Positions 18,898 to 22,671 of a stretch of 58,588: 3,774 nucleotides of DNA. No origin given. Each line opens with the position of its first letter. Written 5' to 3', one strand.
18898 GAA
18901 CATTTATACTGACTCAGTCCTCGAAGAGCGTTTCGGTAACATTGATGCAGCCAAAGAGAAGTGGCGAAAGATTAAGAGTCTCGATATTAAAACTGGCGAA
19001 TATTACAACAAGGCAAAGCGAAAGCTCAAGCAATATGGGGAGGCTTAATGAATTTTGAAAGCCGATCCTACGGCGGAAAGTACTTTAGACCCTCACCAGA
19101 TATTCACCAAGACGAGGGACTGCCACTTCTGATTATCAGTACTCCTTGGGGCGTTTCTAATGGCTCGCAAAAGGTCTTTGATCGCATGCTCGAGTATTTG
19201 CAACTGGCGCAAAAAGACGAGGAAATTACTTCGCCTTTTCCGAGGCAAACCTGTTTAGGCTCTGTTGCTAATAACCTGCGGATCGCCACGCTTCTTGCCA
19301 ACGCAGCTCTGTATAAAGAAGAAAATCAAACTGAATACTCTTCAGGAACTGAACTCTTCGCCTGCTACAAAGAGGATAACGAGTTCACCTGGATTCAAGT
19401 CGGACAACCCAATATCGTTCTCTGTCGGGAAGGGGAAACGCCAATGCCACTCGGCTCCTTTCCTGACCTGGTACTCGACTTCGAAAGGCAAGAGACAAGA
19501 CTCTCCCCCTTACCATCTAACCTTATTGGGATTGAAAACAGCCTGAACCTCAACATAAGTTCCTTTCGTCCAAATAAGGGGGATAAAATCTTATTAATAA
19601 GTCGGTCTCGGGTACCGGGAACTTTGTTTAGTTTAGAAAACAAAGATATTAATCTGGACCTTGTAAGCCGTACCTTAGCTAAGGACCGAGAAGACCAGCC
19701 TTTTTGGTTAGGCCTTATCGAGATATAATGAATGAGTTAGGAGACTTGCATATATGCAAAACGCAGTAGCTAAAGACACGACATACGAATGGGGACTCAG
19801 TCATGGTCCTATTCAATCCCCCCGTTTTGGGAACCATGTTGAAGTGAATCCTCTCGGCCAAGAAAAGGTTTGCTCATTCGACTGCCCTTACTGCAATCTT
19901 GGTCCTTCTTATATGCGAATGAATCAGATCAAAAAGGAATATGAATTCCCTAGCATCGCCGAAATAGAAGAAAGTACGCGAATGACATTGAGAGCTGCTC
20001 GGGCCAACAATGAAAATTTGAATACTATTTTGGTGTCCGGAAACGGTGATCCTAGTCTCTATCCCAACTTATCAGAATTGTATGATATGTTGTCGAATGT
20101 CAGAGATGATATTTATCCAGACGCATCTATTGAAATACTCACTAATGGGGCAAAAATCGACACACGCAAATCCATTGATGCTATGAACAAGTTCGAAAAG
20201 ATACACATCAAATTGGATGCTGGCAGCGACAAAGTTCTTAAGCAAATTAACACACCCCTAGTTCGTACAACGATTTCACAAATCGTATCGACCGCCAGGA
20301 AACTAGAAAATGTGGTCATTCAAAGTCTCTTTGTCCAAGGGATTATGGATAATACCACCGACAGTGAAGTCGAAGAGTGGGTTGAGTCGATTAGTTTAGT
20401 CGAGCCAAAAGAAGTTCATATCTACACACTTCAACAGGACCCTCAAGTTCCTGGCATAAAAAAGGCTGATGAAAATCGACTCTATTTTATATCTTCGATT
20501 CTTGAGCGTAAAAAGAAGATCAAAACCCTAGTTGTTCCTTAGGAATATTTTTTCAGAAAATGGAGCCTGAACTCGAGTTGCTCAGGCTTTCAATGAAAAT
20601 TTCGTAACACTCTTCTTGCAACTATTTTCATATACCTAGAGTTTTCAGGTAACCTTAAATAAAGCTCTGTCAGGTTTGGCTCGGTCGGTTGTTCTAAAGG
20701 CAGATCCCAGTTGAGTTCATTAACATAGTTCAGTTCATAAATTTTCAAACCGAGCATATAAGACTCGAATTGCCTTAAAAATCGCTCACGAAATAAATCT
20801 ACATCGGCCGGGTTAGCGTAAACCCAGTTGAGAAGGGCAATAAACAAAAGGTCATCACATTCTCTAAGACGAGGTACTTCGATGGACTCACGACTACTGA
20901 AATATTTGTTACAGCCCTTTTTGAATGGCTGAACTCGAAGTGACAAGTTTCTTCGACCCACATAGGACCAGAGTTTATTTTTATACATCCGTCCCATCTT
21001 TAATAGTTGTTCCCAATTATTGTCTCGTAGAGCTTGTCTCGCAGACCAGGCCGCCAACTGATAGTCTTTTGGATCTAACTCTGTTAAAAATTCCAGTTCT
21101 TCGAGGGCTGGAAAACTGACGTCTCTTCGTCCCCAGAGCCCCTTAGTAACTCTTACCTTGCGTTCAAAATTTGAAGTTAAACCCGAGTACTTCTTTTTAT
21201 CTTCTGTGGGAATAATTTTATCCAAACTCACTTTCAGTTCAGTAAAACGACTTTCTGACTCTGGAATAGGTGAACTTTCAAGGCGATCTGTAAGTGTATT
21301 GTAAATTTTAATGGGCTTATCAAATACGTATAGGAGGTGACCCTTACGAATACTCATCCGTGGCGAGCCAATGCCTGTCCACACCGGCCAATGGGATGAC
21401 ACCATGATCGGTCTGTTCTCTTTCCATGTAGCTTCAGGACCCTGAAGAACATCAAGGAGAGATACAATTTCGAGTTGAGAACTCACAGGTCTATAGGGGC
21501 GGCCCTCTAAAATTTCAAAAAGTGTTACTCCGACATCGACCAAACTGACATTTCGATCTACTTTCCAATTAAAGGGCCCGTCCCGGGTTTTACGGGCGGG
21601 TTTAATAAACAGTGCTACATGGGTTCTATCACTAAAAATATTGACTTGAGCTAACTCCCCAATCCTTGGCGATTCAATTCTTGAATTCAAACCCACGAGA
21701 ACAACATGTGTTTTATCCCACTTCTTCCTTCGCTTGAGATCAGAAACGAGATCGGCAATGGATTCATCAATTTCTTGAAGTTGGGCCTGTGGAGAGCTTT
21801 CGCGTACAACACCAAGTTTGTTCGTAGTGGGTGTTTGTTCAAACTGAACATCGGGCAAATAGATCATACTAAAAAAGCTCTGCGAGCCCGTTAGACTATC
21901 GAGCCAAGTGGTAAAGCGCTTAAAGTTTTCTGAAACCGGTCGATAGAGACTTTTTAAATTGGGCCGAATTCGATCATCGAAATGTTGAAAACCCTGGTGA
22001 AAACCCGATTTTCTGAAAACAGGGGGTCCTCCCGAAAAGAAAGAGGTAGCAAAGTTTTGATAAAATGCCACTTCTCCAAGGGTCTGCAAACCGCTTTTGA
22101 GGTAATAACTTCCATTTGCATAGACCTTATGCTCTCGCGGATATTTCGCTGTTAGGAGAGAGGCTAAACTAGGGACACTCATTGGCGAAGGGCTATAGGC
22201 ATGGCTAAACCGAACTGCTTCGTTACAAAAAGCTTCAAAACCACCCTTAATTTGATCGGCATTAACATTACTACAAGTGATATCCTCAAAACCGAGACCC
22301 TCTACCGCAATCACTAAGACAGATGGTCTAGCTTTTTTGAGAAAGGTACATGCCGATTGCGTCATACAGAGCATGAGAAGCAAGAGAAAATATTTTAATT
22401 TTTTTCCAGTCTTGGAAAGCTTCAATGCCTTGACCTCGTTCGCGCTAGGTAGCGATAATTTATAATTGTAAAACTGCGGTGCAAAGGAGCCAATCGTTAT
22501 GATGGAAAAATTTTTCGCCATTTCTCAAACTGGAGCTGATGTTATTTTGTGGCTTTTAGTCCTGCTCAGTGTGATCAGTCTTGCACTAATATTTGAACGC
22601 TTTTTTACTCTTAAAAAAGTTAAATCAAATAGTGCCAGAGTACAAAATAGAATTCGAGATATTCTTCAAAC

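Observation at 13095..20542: Seven translationally coupled genes: orphan TadC-like platform, DUF192, three FHA membrane proteins, a PP2C-like pseudoenzyme and a radical SAM enzyme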

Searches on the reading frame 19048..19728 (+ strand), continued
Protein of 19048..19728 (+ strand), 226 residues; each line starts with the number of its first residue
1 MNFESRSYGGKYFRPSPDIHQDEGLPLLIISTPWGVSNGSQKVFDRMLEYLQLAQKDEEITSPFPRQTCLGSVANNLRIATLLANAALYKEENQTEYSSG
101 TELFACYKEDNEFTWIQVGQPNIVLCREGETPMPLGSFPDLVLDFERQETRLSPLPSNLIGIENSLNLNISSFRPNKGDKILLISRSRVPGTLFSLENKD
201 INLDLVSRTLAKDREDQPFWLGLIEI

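Call 47: find_homologous_proteins(query=A3, max_evalue=0.001)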
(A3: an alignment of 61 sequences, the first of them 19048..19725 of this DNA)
Query A3 (61 sequences) (226 aa, profile of the alignment): 32 proteins with E <= 0.001 among 4556 candidates.
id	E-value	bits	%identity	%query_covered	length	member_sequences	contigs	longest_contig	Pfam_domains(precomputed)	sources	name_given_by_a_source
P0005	1.0e-86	308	48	100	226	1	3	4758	-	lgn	-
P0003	2.1e-84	300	51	99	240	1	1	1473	-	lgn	-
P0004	2.3e-82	294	50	100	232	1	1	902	-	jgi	jgi:hypothetical protein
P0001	5.6e-82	292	98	100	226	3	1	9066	-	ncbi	-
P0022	8.6e-82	292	42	99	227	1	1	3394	-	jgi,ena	-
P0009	1.2e-81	291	46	100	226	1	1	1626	-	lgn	-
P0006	2.4e-80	287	49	100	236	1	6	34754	-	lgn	-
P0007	4.8e-80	286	47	99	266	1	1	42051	-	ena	-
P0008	8.6e-80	285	44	100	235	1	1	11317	-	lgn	-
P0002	1.2e-79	285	69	100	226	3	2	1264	-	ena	-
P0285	3.8e-79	283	38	100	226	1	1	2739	-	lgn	-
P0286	2.8e-77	277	40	100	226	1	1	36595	-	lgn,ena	-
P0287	8.2e-77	276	45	100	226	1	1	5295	-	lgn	-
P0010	1.8e-76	274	46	100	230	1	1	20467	-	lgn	-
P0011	8.6e-76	272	41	99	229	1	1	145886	-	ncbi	-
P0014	6.6e-66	240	37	100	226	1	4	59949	-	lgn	-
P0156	1.3e-59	219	27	100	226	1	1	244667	-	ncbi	-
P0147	8.4e-57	210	29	98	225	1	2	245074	-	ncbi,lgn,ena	-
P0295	2.0e-34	137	31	63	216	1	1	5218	-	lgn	-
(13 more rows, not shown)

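Call 48: find_encoding_contigs(protein=P0156, flank=10000, max_places=1)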
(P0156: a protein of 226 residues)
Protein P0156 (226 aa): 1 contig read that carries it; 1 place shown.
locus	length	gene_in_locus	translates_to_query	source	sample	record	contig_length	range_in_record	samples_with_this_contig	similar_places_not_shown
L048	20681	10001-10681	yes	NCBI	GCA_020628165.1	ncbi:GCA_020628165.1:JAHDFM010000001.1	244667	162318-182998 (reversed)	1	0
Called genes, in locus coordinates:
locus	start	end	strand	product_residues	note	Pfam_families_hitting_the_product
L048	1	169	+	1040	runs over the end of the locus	PF00873:ACR_tran, PF03176:MMPL (faint), PF02355:SecD_SecF_C (faint)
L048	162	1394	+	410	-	PF07670:Gate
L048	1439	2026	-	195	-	PF05103:DivIVA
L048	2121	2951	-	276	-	PF01408:GFO_IDH_MocA (faint), PF01488:Shikimate_DH (faint), PF03807:F420_oxidored, PF14748:P5CR_dimer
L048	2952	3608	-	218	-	PF01168:Ala_racemase_N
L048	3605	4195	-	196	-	PF02545:Maf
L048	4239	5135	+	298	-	PF00482:T2SSF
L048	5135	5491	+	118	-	PF02643:DUF192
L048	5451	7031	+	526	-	PF16697:Yop-YscD_cpl, PF00498:FHA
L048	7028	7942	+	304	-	PF16697:Yop-YscD_cpl, PF00498:FHA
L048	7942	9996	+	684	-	PF16697:Yop-YscD_cpl (weak), PF00498:FHA (weak), PF16697:Yop-YscD_cpl (weak), PF00498:FHA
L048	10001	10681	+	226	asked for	-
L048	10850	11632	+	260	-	PF04055:Radical_SAM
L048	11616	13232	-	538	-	-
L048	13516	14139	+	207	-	PF01618:MotA_ExbB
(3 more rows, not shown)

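Call 49: find_encoding_contigs(protein=P0147, flank=10000, max_places=1)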
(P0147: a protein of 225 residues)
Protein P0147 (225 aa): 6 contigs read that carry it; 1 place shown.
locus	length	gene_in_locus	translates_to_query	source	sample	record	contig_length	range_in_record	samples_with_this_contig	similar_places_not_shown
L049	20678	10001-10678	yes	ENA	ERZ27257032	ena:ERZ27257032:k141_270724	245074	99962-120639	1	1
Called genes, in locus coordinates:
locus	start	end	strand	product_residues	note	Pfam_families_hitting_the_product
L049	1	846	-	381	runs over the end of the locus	PF13173:AAA_14, PF13635:DUF4143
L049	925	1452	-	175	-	-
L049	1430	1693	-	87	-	-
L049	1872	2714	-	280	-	PF01488:Shikimate_DH (weak), PF02558:ApbA (faint), PF03446:NAD_binding_2, PF03807:F420_oxidored, PF14748:P5CR_dimer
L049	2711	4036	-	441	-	PF02545:Maf, PF01168:Ala_racemase_N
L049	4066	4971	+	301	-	PF00482:T2SSF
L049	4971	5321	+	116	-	PF02643:DUF192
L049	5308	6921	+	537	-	PF16697:Yop-YscD_cpl, PF00498:FHA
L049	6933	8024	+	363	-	PF16697:Yop-YscD_cpl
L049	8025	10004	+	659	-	PF16697:Yop-YscD_cpl, PF00498:FHA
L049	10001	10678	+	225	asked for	-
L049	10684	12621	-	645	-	PF00884:Sulfatase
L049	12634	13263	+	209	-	PF01618:MotA_ExbB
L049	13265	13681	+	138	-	PF02472:ExbD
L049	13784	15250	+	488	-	PF01637:ATPase_2, PF13173:AAA_14 (faint)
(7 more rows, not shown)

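Call 50: find_encoding_contigs(protein=P0295, flank=10000, max_places=1)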
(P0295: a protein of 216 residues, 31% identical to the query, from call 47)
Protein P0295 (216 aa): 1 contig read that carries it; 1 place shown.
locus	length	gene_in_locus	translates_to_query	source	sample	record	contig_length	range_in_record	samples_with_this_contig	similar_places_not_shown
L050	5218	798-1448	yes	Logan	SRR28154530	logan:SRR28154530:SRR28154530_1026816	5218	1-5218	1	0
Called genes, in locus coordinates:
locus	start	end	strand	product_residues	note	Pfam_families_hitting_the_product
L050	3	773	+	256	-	?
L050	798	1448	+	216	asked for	-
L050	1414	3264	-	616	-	PF00884:Sulfatase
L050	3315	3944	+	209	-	PF01618:MotA_ExbB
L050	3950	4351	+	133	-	PF02472:ExbD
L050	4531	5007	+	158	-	-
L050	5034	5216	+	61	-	?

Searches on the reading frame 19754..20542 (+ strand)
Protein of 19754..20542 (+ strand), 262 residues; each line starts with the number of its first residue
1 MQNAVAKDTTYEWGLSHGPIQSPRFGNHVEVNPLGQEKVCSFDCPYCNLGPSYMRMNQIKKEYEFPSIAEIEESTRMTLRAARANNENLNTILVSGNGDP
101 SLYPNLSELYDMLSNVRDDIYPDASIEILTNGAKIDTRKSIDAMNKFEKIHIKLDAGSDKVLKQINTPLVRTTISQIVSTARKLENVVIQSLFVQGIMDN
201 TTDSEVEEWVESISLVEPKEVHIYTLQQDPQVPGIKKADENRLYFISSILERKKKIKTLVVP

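Call 3: search_protein_families(library=pfam, proteins=[window:19754-20542:+], max_evalue=0.1)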
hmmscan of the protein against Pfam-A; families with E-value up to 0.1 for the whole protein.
window:19754-20542:+ (262 aa): 1 family
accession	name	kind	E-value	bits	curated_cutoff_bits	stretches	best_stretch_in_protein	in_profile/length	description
PF04055.27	Radical_SAM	-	1.4e-12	48.6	29.5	1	39-212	6-165/166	Radical SAM superfamily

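Call 4: search_protein_families(library=ncbifam, proteins=[window:19754-20542:+], max_evalue=0.1)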
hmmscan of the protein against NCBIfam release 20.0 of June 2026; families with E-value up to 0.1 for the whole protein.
window:19754-20542:+ (262 aa): 15 families
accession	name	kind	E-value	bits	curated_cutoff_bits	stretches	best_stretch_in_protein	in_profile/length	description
TIGR04317.1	W_rSAM_matur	equivalog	1.7e-06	27.4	380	1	69-223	31-181/349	tungsten cofactor oxidoreductase radical SAM maturase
NF033640.1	N_Twi_rSAM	subfamily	2.3e-06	27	170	1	38-154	119-237/398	twitch domain-containing radical SAM protein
TIGR03972.1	rSAM_TYW1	equivalog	7.1e-06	25.3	317.95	1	90-221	120-243/297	4-demethylwyosine synthase TYW1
TIGR04321.1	spiroSPASM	subfamily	8.7e-06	24.7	250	1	71-212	263-404/510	spiro-SPASM protein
TIGR03278.1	methan_mark_10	equivalog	1.6e-05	24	350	1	40-118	25-103/404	methyl coenzyme M reductase-arginine methyltransferase Mmp10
TIGR02666.1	moaA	equivalog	2.3e-05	23.5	284.05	1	39-211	19-178/336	GTP 3',8-cyclase MoaA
NF038283.1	viperin_w_prok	equivalog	4.2e-05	22.9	180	1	38-166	10-126/281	viperin family antiviral radical SAM protein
TIGR03977.1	rSAM_pair_HxsC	equivalog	0.00014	20.9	267.9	1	74-152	54-128/292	His-Xaa-Ser system radical SAM maturase HxsC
TIGR00089.1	TIGR00089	subfamily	0.00027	19.8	251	1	109-239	208-341/429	MiaB/RimO family radical SAM methylthiotransferase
TIGR01578.1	MiaB-like-B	hypoth_equivalog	0.00035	19.5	314.7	1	147-234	243-330/421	tRNA (N(6)-L-threonylcarbamoyladenosine(37)-C(2))-methylthiotransferase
NF006067.1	PRK08208.1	equivalog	0.0011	18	380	1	40-231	45-232/427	STM4012 family radical SAM protein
TIGR04311.1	rSAM_Geo_metal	subfamily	0.0018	17.4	400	1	77-169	37-127/423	radical SAM/SPASM family putative metalloenzyme maturase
TIGR01579.1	MiaB-like-C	equivalog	0.0036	16.6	357.05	1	148-233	250-335/416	tRNA (N(6)-L-threonylcarbamoyladenosine(37)-C(2))-methylthiotransferase MtaB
TIGR01574.1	miaB-methiolase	equivalog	0.037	13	355.3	1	147-238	256-347/437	tRNA (N6-isopentenyl adenosine(37)-C2)-methylthiotransferase MiaB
TIGR02495.1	NrdG2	equivalog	0.064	12.6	131.15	0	40-169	26-136/193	anaerobic ribonucleoside-triphosphate reductase activating protein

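Call 78: search_solved_structures(query=window:19754-20539:+, max_evalue=0.01)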
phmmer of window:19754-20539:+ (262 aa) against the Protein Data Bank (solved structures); distinct sequences matched with E-value up to 0.01: 0.

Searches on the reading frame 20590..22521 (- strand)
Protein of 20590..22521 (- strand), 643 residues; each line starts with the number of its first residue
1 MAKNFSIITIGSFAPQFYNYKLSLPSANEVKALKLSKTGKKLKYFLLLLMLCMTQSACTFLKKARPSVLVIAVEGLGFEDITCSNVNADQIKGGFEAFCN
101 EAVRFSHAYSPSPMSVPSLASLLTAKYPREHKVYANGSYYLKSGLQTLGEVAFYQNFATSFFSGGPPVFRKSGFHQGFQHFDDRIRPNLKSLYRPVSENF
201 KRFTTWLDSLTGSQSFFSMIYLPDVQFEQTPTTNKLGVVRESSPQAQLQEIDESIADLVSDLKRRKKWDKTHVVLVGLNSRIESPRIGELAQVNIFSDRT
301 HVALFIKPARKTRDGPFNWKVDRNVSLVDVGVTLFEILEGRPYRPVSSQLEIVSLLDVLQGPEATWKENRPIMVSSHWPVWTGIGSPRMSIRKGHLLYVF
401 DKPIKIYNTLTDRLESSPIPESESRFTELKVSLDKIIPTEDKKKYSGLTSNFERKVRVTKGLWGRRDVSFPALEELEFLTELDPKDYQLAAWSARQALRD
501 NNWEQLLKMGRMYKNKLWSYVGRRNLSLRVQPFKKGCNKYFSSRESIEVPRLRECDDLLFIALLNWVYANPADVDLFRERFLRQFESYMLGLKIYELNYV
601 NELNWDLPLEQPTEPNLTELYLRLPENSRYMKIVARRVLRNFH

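Call 51: search_protein_families(library=pfam, proteins=[window:20590-22521:-], max_evalue=0.001)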
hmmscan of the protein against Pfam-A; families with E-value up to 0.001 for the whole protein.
window:20590-22521:- (643 aa): 2 families
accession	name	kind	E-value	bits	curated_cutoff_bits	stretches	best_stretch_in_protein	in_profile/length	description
PF00884.28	Sulfatase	-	6.4e-12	45.8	25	1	66-336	1-297/301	Sulfatase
PF01663.27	Phosphodiest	-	1.2e-10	42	23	1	68-277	1-217/342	Type I phosphodiesterase / nucleotide pyrophosphatase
